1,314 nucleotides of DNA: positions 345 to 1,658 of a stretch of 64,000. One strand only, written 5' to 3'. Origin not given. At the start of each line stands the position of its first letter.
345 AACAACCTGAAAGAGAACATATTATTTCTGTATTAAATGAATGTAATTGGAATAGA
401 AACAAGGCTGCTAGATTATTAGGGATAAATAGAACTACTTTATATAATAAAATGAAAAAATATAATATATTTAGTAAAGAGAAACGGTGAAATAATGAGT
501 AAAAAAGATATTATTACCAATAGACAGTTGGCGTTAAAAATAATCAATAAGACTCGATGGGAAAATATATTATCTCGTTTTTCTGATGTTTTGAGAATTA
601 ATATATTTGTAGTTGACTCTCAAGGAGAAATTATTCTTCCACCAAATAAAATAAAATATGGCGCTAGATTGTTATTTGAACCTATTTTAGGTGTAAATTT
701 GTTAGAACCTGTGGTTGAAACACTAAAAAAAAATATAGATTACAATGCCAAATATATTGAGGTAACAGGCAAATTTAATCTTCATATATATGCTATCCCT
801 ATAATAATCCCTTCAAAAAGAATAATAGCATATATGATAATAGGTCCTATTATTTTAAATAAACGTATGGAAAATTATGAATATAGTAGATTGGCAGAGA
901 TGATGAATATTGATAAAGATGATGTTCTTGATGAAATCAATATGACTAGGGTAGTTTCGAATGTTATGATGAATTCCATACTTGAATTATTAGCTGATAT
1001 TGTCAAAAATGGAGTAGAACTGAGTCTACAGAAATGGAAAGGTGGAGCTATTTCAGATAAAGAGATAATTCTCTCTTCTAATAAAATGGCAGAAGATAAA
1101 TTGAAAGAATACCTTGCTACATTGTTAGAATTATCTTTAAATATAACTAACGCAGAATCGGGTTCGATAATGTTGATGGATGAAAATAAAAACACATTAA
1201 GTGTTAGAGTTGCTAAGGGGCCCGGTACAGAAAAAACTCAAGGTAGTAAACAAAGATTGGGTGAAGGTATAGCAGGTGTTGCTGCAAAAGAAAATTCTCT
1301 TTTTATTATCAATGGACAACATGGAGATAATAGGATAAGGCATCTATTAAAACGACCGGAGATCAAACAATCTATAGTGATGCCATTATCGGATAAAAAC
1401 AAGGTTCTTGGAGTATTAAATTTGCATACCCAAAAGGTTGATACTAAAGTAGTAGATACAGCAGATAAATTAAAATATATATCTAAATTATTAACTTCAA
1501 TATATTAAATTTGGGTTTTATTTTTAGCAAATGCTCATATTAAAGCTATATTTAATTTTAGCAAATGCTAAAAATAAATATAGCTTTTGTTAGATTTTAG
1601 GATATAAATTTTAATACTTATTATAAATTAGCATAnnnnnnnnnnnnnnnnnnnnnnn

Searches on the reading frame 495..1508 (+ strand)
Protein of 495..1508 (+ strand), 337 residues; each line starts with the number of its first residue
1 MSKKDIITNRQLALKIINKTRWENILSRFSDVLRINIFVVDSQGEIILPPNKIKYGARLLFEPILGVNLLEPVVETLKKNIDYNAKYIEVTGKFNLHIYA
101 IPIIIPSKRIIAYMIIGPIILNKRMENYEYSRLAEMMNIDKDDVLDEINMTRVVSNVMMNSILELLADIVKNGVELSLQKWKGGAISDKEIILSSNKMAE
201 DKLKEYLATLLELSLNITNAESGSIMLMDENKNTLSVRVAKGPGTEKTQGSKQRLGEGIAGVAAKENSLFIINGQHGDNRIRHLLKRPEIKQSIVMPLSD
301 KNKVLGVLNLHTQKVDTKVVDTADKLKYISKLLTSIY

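Call 70: find_encoding_contigs(protein=window:495-1508:+, flank=10000, max_places=2)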
Protein window:495-1508:+ (337 aa): 4 contigs read that carry it; 2 places shown.
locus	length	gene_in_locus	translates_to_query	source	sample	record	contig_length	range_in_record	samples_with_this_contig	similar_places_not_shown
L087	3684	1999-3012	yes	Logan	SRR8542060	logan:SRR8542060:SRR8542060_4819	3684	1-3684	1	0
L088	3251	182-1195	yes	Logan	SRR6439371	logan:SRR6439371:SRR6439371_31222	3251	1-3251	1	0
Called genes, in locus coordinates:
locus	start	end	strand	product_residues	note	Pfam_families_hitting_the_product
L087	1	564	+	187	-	?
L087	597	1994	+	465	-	PF00072:Response_reg, PF00158:Sigma54_activat, PF14532:Sigma54_activ_2, PF00004:AAA (weak), PF07724:AAA_2 (weak), PF25601:AAA_lid_14, PF02954:HTH_8, PF18024:HTH_50 (weak), +1 more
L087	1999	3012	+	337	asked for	PF10114:PocR, PF13185:GAF_2, PF01590:GAF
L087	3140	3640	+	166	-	PF02001:DUF134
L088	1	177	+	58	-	?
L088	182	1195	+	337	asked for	PF10114:PocR, PF13185:GAF_2, PF01590:GAF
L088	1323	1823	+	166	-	PF02001:DUF134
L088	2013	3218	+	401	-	PF18572:T6PP_N, PF21141:T6PP_C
